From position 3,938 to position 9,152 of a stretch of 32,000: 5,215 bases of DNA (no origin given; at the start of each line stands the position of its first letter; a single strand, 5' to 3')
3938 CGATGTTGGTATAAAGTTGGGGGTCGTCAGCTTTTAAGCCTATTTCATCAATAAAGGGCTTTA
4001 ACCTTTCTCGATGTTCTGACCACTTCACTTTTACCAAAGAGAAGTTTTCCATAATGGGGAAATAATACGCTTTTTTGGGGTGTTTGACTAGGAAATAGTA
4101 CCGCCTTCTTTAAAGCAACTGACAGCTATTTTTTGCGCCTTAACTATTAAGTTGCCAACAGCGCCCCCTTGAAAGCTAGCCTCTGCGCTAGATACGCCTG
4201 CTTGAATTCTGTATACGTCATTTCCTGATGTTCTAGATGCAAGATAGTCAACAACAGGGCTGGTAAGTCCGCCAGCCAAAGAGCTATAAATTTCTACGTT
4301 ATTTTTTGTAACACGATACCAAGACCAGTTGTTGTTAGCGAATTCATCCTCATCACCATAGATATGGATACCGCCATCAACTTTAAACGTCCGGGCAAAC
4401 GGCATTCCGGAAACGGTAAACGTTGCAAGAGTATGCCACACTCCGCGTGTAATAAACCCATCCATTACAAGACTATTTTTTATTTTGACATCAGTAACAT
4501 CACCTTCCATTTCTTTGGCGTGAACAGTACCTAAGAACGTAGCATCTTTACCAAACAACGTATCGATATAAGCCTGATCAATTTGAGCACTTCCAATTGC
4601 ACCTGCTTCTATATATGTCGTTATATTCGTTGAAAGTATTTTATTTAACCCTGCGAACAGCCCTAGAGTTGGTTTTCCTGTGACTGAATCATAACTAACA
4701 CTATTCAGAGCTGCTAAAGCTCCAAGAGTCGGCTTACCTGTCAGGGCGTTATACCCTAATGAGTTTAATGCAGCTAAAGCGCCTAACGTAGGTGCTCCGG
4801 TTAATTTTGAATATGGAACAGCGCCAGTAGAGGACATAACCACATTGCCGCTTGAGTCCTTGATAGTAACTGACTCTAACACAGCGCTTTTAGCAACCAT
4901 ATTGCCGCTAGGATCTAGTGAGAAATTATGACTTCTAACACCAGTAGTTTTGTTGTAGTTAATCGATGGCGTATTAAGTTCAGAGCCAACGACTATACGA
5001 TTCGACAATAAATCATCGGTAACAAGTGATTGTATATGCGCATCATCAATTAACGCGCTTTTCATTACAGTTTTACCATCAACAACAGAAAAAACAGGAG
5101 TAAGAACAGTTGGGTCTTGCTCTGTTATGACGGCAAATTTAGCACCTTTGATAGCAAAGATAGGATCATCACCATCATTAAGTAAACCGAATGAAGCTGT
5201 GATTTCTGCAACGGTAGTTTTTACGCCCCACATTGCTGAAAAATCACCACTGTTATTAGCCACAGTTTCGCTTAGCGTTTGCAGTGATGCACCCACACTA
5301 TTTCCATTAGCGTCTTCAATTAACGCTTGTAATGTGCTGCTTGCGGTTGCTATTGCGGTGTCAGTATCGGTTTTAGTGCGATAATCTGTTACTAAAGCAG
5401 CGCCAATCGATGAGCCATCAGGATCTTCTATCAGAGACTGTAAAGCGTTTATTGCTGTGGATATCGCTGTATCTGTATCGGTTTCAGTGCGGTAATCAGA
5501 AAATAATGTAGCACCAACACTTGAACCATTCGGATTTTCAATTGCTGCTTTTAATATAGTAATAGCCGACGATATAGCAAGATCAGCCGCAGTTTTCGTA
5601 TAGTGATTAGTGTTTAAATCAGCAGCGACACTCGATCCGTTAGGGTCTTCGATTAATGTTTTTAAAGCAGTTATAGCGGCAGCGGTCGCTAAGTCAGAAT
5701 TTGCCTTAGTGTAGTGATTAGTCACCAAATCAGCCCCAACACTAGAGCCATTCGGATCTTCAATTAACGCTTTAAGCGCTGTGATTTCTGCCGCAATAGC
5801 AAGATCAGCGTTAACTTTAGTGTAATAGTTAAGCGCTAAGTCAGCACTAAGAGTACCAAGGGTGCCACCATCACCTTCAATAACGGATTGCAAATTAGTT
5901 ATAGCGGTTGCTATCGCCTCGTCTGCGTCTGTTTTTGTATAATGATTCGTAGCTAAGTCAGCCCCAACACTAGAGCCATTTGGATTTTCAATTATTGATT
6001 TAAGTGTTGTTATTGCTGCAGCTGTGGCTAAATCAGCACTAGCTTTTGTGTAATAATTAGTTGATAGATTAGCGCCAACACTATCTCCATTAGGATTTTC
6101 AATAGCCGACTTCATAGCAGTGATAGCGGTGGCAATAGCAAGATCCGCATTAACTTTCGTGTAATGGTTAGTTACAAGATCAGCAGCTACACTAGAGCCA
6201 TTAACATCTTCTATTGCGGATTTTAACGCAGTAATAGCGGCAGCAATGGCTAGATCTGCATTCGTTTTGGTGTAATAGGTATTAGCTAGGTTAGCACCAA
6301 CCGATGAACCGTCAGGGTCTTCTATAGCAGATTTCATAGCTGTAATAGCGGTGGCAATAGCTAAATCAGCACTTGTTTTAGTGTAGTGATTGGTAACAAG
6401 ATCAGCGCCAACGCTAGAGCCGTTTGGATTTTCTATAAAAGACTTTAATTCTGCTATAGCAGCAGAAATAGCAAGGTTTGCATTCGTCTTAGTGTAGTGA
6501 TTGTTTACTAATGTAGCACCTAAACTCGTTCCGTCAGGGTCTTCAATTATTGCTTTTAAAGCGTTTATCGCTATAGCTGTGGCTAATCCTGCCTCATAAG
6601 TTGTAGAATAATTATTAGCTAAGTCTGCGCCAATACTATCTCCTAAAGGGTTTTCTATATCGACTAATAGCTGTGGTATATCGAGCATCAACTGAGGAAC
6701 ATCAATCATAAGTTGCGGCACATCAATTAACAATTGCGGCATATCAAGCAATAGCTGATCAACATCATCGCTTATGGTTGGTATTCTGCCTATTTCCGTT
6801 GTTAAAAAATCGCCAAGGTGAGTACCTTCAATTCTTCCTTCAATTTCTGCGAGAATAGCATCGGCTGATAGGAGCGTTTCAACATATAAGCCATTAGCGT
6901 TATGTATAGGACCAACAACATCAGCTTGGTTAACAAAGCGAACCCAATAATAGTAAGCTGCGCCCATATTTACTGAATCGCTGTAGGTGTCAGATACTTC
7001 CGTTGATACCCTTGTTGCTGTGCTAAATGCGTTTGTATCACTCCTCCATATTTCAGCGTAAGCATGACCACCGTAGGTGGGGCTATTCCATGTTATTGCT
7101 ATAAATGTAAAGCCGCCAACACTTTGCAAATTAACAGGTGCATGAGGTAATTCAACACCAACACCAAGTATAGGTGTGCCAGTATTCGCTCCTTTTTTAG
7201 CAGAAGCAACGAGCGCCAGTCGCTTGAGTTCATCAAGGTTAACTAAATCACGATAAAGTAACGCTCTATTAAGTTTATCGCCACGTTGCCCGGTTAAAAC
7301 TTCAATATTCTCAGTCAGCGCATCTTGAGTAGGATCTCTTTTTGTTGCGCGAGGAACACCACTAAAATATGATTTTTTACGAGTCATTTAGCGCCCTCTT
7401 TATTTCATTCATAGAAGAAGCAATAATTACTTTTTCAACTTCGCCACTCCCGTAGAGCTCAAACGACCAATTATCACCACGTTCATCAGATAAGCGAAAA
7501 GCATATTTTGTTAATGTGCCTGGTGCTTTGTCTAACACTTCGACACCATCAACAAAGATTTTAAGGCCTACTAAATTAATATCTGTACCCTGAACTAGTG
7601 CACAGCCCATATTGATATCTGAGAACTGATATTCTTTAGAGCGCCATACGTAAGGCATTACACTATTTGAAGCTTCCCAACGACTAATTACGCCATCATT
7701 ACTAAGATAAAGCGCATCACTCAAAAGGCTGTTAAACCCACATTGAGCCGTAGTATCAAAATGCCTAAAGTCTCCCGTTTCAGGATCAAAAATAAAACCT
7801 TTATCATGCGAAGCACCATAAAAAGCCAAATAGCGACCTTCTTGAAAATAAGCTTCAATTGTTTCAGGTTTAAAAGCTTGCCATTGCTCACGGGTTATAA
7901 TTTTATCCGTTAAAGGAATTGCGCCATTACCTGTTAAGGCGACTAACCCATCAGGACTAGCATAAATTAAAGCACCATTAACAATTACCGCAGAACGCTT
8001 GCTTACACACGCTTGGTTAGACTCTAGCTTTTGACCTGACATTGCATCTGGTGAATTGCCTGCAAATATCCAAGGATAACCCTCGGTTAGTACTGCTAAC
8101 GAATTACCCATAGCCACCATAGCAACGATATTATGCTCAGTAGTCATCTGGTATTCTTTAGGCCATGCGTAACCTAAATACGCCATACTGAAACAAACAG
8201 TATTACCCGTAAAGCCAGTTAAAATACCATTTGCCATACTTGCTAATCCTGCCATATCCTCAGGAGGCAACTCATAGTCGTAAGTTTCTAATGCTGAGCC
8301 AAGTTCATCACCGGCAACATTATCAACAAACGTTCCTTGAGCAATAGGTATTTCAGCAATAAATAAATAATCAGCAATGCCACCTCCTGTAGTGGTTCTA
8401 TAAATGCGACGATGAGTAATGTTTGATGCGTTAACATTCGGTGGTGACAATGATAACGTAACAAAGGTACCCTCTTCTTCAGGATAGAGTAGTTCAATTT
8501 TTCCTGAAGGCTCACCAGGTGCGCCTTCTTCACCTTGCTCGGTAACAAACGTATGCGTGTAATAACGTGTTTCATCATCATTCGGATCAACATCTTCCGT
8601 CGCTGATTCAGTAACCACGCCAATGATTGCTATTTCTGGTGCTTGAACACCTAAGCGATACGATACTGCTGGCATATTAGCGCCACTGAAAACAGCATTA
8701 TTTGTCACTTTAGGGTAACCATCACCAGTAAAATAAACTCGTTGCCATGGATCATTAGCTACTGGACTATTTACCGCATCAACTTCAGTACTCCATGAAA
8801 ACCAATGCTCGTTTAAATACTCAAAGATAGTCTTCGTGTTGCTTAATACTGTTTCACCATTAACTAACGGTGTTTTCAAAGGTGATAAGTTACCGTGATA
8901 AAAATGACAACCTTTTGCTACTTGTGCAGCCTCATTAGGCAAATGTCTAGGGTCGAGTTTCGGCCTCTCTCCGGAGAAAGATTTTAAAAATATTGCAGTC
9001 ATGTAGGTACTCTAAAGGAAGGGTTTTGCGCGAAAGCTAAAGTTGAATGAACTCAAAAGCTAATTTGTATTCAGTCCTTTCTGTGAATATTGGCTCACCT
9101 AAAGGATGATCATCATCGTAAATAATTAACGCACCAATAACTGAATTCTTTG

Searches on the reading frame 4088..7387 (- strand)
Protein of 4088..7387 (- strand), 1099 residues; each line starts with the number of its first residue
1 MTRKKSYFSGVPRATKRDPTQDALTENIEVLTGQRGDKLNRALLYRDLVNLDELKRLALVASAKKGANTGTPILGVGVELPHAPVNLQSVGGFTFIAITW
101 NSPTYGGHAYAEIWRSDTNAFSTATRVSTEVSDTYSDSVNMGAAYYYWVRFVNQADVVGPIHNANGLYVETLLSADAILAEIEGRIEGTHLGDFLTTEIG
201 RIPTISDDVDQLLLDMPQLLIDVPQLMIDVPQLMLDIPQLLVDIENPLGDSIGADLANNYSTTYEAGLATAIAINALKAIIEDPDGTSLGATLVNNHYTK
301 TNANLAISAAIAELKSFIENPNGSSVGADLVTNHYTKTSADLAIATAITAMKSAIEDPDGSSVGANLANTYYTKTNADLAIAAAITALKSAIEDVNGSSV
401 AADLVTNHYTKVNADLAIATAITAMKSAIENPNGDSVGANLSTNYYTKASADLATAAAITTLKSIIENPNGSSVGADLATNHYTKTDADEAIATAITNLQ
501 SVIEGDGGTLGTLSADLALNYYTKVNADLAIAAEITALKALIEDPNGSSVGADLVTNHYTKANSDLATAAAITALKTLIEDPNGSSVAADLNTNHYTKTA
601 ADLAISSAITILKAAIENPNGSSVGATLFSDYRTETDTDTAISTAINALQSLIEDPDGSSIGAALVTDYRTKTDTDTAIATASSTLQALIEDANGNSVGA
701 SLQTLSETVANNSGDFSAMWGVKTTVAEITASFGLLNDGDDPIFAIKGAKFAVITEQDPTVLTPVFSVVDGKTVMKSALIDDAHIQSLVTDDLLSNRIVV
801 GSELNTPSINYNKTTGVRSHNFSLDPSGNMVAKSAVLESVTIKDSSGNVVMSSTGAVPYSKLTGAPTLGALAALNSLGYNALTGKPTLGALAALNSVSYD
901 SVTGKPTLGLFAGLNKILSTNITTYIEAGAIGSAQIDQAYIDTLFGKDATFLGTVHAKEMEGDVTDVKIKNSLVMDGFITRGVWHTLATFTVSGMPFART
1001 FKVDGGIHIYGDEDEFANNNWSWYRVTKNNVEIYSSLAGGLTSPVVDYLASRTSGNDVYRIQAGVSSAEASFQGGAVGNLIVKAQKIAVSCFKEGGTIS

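Call 17: search_protein_families(library=pfam, proteins=[window:4088-7387:-], max_evalue=0.01)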
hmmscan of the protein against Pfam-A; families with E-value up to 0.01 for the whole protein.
window:4088-7387:- (1099 aa): 4 families
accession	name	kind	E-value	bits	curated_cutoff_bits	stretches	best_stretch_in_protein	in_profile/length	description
PF09327.17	Phage_Tail_Tip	-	2.4e-09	37.5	22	1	702-799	2-107/139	Bacteriophage tail tip fiber protein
PF19271.4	Nis1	-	0.00024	22.1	27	0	322-375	16-65/114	Nis1 family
PF08881.15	CVNH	-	0.0011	20.2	24.5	0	678-718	9-49/102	CVNH domain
PF07104.16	DUF1366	-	0.0037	17.4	23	0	335-381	5-51/117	Protein of unknown function (DUF1366)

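Call 63: search_protein_families(library=ncbifam, proteins=[window:4091-7387:-], max_evalue=0.01)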
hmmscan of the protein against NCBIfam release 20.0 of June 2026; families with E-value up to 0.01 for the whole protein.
window:4091-7387:- (1099 aa): 0 families

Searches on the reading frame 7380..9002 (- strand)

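Call 63: search_protein_families(library=ncbifam, proteins=[window:7380-9002:-], max_evalue=0.01)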
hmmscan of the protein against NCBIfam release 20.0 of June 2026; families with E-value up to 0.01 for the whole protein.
window:7380-9002:- (541 aa): 0 families

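Call 79: search_protein_families(library=phrogs, proteins=[window:7380-9002:-])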
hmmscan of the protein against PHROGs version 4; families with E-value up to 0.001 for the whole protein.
window:7380-9002:- (541 aa): 4 families
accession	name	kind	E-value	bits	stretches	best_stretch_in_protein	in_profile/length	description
phrog_511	-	head and packaging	3.1e-181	605.8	1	1-535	319-859/862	internal virion protein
phrog_17680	-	unknown function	5.9e-73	247.3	1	1-302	1-302/356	-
phrog_26027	-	unknown function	3.1e-24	86.5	1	342-534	2-199/201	-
phrog_25801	-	unknown function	1e-05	26.3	1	485-534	3-52/54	-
